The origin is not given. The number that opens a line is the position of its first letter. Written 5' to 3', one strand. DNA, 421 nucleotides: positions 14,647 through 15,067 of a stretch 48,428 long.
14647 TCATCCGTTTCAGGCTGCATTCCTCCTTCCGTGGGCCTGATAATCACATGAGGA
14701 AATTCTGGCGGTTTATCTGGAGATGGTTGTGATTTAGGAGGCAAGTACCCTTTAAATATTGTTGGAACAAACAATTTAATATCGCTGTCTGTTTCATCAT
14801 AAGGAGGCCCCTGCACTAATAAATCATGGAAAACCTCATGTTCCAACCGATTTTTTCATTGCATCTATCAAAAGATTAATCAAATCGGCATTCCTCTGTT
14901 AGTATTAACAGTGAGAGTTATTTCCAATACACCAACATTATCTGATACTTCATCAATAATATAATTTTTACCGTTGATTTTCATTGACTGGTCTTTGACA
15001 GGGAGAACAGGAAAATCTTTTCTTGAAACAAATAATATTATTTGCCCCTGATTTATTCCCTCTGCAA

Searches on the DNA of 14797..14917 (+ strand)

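Call 26: search_dna_similar(query=window:14797-14917:+, collection=plasmids, mode=near, max_rows=60)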
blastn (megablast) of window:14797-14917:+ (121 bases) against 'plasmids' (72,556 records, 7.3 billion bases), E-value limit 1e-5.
Records with a match: 59; places in all: 60; records where one place covers at least 80% of the query: 59.
Best place of each record, by identity: >=99% 32; 95-99% 27.
By first word of the organism name: Escherichia 58; Klebsiella 1.
By predicted mobility (MOB-suite, as given by PLSDB): non-mobilizable 59.
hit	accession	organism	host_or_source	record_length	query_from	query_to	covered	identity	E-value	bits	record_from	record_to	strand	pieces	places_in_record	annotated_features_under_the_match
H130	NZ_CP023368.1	Escherichia coli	canine,whole organism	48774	1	121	100%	99.2%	3e-54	217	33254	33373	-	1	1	hypothetical protein (x2)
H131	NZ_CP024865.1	Escherichia coli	-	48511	1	121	100%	99.2%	3e-54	217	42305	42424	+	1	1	hypothetical protein | ATP-binding sugar transporter from pro-phage family protein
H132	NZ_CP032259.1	Escherichia coli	-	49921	1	121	100%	99.2%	3e-54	217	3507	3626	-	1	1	hypothetical protein (x2)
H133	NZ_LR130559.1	Escherichia coli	Homo sapiens,blood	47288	1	121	100%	99.2%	3e-54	217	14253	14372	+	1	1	hypothetical protein (x2)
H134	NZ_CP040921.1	Escherichia coli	Homo sapiens,feces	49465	1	121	100%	99.2%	3e-54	217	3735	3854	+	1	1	hypothetical protein | ATP-binding sugar transporter from pro-phage family protein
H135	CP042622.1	Escherichia coli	Sus scrofa domesticus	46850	1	121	100%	99.2%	3e-54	217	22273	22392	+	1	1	hypothetical protein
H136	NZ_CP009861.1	Escherichia coli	rectal swab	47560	1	121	100%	99.2%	3e-54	217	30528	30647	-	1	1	hypothetical protein (x2)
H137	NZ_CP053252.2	Escherichia coli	Homo sapiens,whole organism,rectal swab ...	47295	1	121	100%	99.2%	3e-54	217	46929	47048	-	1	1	hypothetical protein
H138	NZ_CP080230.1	Escherichia coli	Sus scrofa domesticus,clinical sample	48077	1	121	100%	99.2%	3e-54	217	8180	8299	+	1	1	hypothetical protein (x2)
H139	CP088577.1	Escherichia coli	Homo sapiens,blood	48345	1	121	100%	99.2%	3e-54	217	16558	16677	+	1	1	hypothetical protein | sugar transporter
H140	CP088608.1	Escherichia coli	Homo sapiens,blood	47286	1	121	100%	99.2%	3e-54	217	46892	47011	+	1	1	hypothetical protein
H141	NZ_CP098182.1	Escherichia coli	Canis lupus familiaris,Rectal swab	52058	1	121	100%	99.2%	3e-54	217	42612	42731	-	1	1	hypothetical protein (x2)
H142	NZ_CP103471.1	Escherichia coli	Homo sapiens,blood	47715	1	121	100%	99.2%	3e-54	217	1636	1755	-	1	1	hypothetical protein (x2)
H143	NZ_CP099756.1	Escherichia coli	Homo sapiens,Rectal swab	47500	1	121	100%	99.2%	3e-54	217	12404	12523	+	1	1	hypothetical protein (x2)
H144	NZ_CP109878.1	Escherichia coli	Homo sapiens,urine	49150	1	121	100%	99.2%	3e-54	217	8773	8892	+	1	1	hypothetical protein (x2)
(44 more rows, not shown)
